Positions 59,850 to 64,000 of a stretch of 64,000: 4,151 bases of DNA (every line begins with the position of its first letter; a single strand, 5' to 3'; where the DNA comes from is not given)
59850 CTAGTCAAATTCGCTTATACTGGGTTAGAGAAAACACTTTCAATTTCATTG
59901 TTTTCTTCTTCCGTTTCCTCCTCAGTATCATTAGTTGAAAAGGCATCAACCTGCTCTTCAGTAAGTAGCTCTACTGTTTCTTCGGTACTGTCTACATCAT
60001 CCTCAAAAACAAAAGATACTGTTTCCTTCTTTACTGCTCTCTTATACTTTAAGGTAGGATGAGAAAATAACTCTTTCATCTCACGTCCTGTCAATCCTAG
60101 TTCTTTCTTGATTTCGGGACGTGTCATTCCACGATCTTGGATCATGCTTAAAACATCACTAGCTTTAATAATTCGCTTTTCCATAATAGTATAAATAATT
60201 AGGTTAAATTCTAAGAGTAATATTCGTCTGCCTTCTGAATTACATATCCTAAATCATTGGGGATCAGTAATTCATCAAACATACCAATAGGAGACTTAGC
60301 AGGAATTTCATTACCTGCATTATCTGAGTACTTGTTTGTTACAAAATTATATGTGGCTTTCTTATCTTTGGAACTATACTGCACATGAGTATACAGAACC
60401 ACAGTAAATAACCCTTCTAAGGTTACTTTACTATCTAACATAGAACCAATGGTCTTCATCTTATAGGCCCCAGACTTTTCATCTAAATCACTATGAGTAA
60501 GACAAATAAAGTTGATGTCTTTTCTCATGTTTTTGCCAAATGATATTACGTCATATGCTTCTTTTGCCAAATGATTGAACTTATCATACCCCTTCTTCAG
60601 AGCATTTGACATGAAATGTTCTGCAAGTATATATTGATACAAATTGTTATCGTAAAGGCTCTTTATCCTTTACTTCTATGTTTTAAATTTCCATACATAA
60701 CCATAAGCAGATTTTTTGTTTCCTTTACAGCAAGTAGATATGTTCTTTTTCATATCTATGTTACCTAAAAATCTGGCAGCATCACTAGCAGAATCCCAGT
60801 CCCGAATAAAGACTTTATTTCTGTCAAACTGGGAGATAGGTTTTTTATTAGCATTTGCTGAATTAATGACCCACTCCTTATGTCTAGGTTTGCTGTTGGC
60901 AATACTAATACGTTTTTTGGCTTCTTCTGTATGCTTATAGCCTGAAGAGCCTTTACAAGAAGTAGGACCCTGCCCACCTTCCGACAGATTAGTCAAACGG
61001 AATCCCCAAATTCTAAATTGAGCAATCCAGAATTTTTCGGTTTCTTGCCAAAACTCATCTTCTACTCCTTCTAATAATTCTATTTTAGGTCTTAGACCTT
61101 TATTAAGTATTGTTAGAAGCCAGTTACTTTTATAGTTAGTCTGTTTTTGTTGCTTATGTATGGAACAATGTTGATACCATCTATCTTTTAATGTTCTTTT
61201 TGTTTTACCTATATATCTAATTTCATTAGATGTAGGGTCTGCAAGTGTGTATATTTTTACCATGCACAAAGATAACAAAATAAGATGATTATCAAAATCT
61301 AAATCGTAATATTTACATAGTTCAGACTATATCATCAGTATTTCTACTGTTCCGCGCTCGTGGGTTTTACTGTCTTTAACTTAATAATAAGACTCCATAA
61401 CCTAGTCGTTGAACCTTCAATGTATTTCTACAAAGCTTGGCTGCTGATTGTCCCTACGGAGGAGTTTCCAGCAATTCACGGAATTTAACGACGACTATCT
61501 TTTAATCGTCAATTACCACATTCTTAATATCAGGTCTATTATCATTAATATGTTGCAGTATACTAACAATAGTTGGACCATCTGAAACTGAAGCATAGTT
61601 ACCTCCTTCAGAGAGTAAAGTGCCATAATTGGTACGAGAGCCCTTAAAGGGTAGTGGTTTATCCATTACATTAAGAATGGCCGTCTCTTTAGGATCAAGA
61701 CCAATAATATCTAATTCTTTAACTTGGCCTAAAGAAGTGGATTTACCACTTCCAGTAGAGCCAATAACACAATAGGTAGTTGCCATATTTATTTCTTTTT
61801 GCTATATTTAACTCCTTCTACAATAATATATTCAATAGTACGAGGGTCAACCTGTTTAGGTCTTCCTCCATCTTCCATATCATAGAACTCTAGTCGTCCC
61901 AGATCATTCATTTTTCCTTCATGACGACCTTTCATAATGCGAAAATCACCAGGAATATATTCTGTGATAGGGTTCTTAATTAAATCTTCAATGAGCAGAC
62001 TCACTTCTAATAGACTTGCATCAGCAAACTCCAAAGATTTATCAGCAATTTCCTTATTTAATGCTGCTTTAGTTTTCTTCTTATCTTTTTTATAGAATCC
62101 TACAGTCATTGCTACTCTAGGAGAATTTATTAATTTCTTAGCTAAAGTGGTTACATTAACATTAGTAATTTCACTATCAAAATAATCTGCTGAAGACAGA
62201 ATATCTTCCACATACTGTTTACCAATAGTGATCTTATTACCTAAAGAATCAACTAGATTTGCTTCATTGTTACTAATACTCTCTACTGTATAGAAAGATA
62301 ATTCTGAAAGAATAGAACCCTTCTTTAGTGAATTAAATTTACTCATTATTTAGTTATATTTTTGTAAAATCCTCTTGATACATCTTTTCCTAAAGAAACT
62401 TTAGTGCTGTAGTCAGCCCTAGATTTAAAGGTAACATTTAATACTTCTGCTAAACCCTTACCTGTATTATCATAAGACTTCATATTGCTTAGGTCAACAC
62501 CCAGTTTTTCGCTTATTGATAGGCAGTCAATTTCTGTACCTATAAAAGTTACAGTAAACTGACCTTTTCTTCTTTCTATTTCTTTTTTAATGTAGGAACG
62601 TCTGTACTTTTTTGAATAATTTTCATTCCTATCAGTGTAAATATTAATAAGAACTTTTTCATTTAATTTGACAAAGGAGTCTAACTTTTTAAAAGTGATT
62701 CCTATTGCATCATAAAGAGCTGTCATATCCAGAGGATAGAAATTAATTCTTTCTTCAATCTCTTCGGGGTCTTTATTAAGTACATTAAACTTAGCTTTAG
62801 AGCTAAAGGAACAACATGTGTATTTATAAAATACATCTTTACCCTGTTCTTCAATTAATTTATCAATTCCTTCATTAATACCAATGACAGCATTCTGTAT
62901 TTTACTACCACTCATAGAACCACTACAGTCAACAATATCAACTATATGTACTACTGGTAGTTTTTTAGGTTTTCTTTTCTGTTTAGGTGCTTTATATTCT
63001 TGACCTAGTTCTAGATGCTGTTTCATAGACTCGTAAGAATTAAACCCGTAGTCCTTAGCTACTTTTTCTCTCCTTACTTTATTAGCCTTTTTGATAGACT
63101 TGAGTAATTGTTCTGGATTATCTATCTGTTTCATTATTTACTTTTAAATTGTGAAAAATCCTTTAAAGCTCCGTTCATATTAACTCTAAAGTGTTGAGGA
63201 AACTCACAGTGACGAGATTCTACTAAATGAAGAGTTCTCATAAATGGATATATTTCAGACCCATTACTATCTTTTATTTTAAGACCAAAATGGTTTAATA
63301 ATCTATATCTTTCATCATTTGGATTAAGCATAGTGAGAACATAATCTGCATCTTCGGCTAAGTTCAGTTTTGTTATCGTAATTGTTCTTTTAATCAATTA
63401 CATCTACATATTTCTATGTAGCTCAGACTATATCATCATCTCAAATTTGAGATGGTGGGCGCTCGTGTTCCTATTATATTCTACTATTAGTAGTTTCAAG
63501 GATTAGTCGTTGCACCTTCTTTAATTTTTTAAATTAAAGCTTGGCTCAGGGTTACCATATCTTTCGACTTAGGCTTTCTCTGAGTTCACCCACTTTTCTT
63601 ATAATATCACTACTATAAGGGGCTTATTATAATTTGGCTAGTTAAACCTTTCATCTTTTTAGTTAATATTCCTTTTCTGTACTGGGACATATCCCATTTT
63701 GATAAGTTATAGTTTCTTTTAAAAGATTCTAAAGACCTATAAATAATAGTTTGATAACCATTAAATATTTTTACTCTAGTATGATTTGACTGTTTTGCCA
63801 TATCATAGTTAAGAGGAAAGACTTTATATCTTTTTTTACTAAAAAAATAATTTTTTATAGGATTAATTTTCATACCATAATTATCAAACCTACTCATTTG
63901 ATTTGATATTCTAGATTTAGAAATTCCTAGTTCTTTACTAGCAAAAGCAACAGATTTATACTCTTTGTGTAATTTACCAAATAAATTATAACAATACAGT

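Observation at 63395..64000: Second, related group I intron in the helicase gene, with its endonuclease ORF on the opposite side of the core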

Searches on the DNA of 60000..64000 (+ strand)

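Call 8: search_dna_similar(query=window:60000-64000:+, collection=phages, mode=near, max_rows=20)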
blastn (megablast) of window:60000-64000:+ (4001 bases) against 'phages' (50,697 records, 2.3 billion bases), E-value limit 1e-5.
Records with a match: 1; places in all: 1; records where one place covers at least 80% of the query: 0.
Best place of each record, by identity: >=99% 1.
By first word of the organism name: Clostridium 1.
By host as written in the record: Clostridium perfringens JCM 1290 1.
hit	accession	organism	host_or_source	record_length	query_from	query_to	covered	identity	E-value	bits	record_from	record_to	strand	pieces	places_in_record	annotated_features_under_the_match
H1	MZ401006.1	Clostridium phage CPQ4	Clostridium perfringens JCM 1290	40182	645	680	1%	100.0%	4e-8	68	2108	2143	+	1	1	none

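Call 31: search_rna_families(sources=[L003, L004, L005, L008, L009], threshold=gathering)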
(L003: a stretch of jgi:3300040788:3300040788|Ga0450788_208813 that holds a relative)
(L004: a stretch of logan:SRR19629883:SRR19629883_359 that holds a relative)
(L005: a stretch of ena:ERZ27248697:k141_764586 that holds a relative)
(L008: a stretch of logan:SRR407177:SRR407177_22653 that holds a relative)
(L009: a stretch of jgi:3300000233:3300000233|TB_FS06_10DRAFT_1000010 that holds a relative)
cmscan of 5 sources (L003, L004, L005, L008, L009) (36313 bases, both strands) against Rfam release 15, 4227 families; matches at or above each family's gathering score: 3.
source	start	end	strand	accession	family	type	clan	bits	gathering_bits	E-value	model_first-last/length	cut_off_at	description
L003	2972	3209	+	RF00028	Intron_gpI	Intron;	-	113.2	50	6.5e-29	1-253/253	no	Group I catalytic intron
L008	4587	4824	+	RF00028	Intron_gpI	Intron;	-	89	50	1.2e-21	1-253/253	no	Group I catalytic intron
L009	4587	4824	+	RF00028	Intron_gpI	Intron;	-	89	50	1.2e-21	1-253/253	no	Group I catalytic intron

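Call 38: search_rna_families(sources=[L010, L011, L012, L013, L014, L015, L016, L017, L018, L019, L020, L021, L022, L023, L024, L025], threshold=gathering)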
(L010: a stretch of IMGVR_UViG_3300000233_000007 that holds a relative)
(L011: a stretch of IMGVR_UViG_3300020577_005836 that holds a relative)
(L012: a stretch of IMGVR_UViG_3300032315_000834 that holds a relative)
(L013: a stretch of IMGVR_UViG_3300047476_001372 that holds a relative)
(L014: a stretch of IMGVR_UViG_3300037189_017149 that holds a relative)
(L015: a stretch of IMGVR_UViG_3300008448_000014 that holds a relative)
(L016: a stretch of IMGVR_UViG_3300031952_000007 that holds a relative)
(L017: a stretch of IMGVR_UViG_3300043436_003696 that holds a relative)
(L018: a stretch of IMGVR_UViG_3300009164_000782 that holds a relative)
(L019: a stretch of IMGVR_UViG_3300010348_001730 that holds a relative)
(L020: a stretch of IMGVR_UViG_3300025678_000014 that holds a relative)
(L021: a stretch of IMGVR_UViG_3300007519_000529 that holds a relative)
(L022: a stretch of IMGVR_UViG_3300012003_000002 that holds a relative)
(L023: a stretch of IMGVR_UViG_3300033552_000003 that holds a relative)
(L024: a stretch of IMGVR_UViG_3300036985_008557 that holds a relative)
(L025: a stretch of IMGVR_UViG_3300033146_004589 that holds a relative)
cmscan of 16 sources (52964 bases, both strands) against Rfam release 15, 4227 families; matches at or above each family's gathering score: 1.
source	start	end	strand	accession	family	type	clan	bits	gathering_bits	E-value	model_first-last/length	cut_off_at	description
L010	2072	2309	+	RF00028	Intron_gpI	Intron;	-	89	50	1.7e-21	1-253/253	no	Group I catalytic intron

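Call 49: search_rna_families(sources=[L026, L027, L029, L030, L031, L032, L033, L004, L005], threshold=evalue, max_evalue=0.001)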
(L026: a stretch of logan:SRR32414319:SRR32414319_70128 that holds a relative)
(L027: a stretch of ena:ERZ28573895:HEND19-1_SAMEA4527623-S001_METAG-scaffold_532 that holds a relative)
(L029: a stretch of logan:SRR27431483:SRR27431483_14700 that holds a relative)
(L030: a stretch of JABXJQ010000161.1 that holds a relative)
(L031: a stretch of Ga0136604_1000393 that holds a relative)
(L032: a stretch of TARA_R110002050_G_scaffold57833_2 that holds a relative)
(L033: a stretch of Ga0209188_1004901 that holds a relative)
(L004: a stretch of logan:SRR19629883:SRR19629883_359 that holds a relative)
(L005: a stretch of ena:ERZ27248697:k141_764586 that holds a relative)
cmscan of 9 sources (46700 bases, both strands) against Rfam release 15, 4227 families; matches with E-value up to 0.001: 3.
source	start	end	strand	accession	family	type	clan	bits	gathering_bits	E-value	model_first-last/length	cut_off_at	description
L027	3258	3498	+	RF00028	Intron_gpI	Intron;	-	101.2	50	3.4e-25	1-253/253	no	Group I catalytic intron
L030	2287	2518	+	RF00028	Intron_gpI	Intron;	-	88.7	50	1.9e-21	1-253/253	no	Group I catalytic intron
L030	3273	3466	+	RF00028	Intron_gpI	Intron;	-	37.4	50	4.3e-06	49-158/253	no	Group I catalytic intron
